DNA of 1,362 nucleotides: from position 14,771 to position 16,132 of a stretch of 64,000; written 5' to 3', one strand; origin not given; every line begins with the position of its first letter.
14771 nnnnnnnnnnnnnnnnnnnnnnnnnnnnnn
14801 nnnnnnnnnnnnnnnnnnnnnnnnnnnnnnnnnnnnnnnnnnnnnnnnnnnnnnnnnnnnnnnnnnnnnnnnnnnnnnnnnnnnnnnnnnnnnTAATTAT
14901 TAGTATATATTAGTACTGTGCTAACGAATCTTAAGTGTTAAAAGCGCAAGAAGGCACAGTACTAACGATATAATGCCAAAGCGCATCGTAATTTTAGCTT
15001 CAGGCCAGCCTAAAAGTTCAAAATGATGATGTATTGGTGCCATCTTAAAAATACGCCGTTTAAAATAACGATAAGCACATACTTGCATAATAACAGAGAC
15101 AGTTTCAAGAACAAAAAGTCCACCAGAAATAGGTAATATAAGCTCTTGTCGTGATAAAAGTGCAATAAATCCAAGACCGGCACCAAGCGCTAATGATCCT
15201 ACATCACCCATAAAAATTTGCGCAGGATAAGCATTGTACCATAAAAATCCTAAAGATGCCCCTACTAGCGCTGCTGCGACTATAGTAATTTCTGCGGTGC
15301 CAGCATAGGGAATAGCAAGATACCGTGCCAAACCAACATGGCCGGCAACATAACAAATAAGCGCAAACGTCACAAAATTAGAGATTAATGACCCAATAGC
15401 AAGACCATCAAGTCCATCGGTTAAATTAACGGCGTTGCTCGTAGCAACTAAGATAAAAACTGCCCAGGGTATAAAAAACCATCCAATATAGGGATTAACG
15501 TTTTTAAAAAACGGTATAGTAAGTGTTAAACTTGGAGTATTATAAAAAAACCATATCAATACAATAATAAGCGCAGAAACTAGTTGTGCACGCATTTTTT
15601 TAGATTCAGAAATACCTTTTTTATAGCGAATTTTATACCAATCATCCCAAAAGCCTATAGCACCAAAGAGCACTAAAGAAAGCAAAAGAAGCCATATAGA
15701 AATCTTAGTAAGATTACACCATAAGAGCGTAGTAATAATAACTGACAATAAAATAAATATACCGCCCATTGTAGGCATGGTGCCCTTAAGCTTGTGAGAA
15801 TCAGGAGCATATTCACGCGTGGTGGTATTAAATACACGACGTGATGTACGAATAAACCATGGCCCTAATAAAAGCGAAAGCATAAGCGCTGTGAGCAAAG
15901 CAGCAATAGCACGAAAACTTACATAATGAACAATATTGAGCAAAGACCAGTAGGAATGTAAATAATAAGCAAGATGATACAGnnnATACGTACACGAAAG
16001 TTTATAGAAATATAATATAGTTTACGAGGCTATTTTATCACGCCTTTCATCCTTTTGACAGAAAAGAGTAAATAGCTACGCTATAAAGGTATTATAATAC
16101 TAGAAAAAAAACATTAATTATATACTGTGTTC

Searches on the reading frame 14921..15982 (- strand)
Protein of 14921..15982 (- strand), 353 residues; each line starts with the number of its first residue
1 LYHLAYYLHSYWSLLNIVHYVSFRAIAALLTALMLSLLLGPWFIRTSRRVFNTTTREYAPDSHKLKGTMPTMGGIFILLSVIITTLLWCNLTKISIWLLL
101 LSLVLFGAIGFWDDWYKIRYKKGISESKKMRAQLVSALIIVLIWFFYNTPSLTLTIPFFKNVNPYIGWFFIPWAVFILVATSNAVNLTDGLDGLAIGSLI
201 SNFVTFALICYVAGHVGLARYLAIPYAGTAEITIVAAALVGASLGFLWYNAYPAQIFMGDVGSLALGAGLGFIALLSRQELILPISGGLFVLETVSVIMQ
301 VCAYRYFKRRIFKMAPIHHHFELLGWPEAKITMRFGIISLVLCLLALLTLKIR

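Call 41: search_protein_families(library=pfam, proteins=[window:14921-15982:-], max_evalue=0.00001)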
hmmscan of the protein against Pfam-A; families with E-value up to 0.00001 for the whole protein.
window:14921-15982:- (353 aa): 1 family
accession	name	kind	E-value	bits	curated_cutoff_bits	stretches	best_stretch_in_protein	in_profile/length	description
PF00953.26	Glycos_transf_4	-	8.1e-34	117.4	27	1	97-276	2-158/160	Glycosyl transferase family 4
